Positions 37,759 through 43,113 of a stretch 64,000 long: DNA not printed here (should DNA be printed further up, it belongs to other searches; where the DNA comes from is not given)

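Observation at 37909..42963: Giant (1684 aa) GspK-like protein, about five times the size of canonical GspK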

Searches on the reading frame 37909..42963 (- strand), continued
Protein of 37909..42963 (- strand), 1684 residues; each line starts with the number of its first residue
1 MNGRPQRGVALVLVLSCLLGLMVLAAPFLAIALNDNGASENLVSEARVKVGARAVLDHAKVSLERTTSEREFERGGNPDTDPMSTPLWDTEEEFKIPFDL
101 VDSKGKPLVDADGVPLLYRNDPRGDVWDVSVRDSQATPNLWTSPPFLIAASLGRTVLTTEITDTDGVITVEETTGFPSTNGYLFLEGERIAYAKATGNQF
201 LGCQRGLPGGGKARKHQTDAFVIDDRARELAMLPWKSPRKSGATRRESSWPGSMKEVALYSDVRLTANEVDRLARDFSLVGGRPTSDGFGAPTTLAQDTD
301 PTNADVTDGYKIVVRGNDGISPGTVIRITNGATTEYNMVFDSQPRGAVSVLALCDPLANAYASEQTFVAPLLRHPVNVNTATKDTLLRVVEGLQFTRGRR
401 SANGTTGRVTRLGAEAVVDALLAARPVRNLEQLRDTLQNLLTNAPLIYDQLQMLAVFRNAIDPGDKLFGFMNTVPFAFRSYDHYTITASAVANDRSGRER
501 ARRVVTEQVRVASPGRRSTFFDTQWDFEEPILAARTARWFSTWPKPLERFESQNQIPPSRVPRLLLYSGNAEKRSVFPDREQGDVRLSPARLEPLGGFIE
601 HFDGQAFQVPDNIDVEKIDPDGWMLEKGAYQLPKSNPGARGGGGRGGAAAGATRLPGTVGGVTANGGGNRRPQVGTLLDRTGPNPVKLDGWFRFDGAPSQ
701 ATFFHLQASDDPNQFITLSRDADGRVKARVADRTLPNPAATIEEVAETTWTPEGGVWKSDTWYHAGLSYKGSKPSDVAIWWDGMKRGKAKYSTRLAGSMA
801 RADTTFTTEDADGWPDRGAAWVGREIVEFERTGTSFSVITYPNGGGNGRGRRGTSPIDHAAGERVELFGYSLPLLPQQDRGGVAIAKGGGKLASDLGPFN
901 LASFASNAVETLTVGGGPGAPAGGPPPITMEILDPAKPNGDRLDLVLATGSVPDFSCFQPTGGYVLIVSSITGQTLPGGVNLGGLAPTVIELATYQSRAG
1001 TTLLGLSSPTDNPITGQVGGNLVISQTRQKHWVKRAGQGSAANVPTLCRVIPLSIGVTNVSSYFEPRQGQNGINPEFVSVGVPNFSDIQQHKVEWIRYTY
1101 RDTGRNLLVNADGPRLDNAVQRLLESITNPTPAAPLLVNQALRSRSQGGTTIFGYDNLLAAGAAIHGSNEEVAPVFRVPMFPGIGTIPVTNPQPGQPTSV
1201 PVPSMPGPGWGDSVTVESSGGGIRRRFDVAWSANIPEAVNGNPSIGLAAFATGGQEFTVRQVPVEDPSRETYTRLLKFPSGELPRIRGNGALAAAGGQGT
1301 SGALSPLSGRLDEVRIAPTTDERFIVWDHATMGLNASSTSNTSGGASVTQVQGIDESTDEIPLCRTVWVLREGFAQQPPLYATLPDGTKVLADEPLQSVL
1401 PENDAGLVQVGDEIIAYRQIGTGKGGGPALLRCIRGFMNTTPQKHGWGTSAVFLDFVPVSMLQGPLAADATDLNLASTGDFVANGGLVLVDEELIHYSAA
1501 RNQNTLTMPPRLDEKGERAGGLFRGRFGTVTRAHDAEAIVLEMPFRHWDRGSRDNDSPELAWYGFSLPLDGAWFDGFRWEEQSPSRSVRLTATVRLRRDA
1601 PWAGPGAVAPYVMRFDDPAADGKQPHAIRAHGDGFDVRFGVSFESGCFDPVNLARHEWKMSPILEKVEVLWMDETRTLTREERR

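Call 14: search_protein_families(library=pfam, alignment_id=A1, max_evalue=1)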
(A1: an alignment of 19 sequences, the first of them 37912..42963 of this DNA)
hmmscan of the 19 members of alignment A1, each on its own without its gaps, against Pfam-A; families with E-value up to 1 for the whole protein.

A. member 1, window:37912-42963:- (1684 aa): 0 families

B. families by the number of members that match (of 19 scanned): 6 families
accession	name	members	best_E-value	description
PF23666.2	Rcc01698_C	12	7.7e-06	Rcc01698-like, C-terminal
PF03934.19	T2SSK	4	0.00022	Type II secretion system (T2SS), protein K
PF13385.13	Laminin_G_3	3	9e-05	Concanavalin A-like lectin/glucanases superfamily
PF04151.21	PPC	1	0.0069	Bacterial pre-peptidase C-terminal domain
PF12911.12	OppC_N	1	0.033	N-terminal TM domain of oligopeptide transport permease C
PF07963.17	N_methyl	1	0.23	Prokaryotic N-terminal methylation motif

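Call 16: find_homologous_proteins(query=A1, max_evalue=0.001)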
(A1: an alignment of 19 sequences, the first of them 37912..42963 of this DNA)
Query A1 (19 sequences) (1684 aa, profile of the alignment): 17 proteins with E <= 0.001 among 8000 candidates.
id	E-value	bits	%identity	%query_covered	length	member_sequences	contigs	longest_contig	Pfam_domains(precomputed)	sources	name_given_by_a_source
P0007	0.0e+0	2616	40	98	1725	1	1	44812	-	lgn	-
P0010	0.0e+0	2605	39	99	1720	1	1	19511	-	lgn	-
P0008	0.0e+0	2583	39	100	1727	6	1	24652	-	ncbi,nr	ncbi:MAG: hypothetical protein CMJ90_15160 [Planctomycetes bacterium]|nr:hypothetical protein [Planc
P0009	0.0e+0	2526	39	100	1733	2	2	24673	-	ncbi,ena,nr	ncbi:MAG: hypothetical protein CMJ83_13450 [Planctomycetes bacterium]|nr:hypothetical protein [Planc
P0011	0.0e+0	2471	39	100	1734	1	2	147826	-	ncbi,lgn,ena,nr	ncbi:MAG: hypothetical protein EXS14_05480 [Planctomycetes bacterium]|nr:hypothetical protein [Planc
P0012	0.0e+0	2459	39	100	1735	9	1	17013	-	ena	-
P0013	0.0e+0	2405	38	100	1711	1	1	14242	-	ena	-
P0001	0.0e+0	2392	94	100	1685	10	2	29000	-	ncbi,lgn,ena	-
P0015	0.0e+0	2380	38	100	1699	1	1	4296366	-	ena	-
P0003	0.0e+0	2359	49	100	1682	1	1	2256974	-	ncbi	-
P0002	0.0e+0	2344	76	99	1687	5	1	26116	-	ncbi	-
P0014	0.0e+0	2319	39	100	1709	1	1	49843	-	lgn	-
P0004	0.0e+0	2301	48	100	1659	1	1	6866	-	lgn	-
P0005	0.0e+0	2260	46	98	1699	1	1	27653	-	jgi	jgi:hypothetical protein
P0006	0.0e+0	2238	43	100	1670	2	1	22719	-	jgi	jgi:hypothetical protein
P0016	0.0e+0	1423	27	100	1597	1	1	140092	-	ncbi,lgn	-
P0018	0.0e+0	1225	25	53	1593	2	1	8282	-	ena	-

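Call 23: search_protein_families(library=pfam, proteins=[P0007, P0011, P0016, P0017, P0018], max_evalue=1)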
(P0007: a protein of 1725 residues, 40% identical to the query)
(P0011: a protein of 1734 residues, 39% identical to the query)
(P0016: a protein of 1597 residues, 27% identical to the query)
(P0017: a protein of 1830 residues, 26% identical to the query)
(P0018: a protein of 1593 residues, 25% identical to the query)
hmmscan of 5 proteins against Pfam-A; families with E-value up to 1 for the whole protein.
P0007 (1725 aa): 2 families
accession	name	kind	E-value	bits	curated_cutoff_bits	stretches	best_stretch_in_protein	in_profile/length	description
PF13385.13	Laminin_G_3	-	0.02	15.5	27.6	0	702-812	22-111/151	Concanavalin A-like lectin/glucanases superfamily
PF03934.19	T2SSK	-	0.075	13.8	24.2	0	377-397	1-21/63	Type II secretion system (T2SS), protein K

P0011 (1734 aa): 1 family
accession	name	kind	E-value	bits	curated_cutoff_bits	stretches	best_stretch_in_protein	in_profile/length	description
PF23666.2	Rcc01698_C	-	7.7e-06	26.6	27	1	840-902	30-97/98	Rcc01698-like, C-terminal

P0016 (1597 aa): 4 families
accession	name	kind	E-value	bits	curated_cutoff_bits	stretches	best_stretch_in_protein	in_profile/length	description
PF13385.13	Laminin_G_3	-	0.00017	22.2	27.6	1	610-715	18-111/151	Concanavalin A-like lectin/glucanases superfamily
PF23666.2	Rcc01698_C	-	0.0052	17.5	27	0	1434-1453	76-97/98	Rcc01698-like, C-terminal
PF03934.19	T2SSK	-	0.0071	17.1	24.2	1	355-374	1-20/63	Type II secretion system (T2SS), protein K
PF07963.17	N_methyl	-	0.23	11.6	21.2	1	8-28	4-24/27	Prokaryotic N-terminal methylation motif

P0017 (1830 aa): 2 families
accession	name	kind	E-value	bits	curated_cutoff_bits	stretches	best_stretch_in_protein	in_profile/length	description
PF23666.2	Rcc01698_C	-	6.4e-05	23.6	27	1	1495-1537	48-96/98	Rcc01698-like, C-terminal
PF03934.19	T2SSK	-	0.0041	17.9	24.2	1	453-475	1-23/63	Type II secretion system (T2SS), protein K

P0018 (1593 aa): 1 family
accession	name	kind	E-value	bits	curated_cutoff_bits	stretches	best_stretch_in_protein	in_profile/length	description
PF03934.19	T2SSK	-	0.00022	22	24.2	1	381-401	1-21/63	Type II secretion system (T2SS), protein K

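Call 30: find_encoding_contigs(protein=P0017, flank=10000, max_places=2)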
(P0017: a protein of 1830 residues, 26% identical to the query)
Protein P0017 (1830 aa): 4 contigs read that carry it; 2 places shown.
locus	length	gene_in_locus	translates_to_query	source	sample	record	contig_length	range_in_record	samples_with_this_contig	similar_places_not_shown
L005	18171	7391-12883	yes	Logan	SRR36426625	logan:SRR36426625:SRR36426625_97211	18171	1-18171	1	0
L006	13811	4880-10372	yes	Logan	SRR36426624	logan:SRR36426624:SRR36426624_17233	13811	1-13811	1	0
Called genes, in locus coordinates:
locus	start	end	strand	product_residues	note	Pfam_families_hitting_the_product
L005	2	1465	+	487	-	?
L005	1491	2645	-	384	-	PF13180:PDZ_2, PF17820:PDZ_6 (weak)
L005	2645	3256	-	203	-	-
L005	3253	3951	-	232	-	PF07638:Sigma70_ECF (weak), PF04542:Sigma70_r2, PF08281:Sigma70_r4_2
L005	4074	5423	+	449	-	-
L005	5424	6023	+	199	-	PF07638:Sigma70_ECF (weak), PF04542:Sigma70_r2 (weak), PF08281:Sigma70_r4_2, PF04545:Sigma70_r4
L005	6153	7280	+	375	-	-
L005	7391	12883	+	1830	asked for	-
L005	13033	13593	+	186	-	PF08207:EFP_N, PF01132:EFP, PF09285:Elong-fact-P_C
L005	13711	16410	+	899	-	PF01564:Spermine_synth (weak)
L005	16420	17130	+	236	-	PF04028:DUF374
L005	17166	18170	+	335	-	?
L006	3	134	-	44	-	?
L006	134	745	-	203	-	-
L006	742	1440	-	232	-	PF07638:Sigma70_ECF (weak), PF04542:Sigma70_r2, PF08281:Sigma70_r4_2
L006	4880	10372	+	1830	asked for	-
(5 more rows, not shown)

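Call 31: find_encoding_contigs(protein=P0018, flank=10000, max_places=2)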
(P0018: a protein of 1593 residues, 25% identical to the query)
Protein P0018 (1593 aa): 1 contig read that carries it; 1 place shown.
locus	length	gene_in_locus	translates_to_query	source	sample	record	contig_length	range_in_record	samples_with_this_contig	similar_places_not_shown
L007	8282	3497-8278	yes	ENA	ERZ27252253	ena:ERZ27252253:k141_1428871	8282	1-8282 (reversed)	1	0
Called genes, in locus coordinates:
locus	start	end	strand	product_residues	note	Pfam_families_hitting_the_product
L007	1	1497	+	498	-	?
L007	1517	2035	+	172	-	PF07963:N_methyl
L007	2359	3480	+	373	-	PF07963:N_methyl (weak)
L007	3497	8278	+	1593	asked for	-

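Call 32: find_encoding_contigs(protein=P0011, flank=10000, max_places=2)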
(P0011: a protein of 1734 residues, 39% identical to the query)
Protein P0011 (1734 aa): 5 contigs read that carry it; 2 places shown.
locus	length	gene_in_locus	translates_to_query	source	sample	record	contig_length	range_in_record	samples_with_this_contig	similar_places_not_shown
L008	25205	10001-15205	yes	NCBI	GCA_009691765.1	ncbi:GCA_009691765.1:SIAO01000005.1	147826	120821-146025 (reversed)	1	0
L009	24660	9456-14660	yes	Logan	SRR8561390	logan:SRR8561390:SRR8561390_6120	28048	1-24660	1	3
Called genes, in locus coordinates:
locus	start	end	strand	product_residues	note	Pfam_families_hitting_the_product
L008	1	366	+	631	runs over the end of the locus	PF16697:Yop-YscD_cpl, PF00498:FHA, PF01590:GAF (weak), PF13185:GAF_2, PF00158:Sigma54_activat, PF14532:Sigma54_activ_2, PF25601:AAA_lid_14 (weak), PF02954:HTH_8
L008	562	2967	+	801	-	PF00498:FHA, PF16697:Yop-YscD_cpl, PF00498:FHA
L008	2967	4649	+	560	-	PF11104:PilM_2, PF14450:FtsA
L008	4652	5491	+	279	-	-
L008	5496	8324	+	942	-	PF13181:TPR_8 (faint), PF07719:TPR_2 (faint), PF13428:TPR_14 (faint), PF14559:TPR_19 (faint), PF23914:TPR_CcmH_CycH (faint), PF13414:TPR_11 (faint), PF00515:TPR_1 (faint), PF13432:TPR_16, +1 more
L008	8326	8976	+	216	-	PF07963:N_methyl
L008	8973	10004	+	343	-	PF07963:N_methyl (faint)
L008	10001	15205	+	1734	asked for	-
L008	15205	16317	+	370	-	-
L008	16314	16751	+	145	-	PF07963:N_methyl (weak)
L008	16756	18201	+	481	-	-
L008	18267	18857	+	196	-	PF04079:SMC_ScpB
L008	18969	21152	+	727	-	-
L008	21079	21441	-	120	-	PF01809:YidD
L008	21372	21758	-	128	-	PF00825:Ribonuclease_P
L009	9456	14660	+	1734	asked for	-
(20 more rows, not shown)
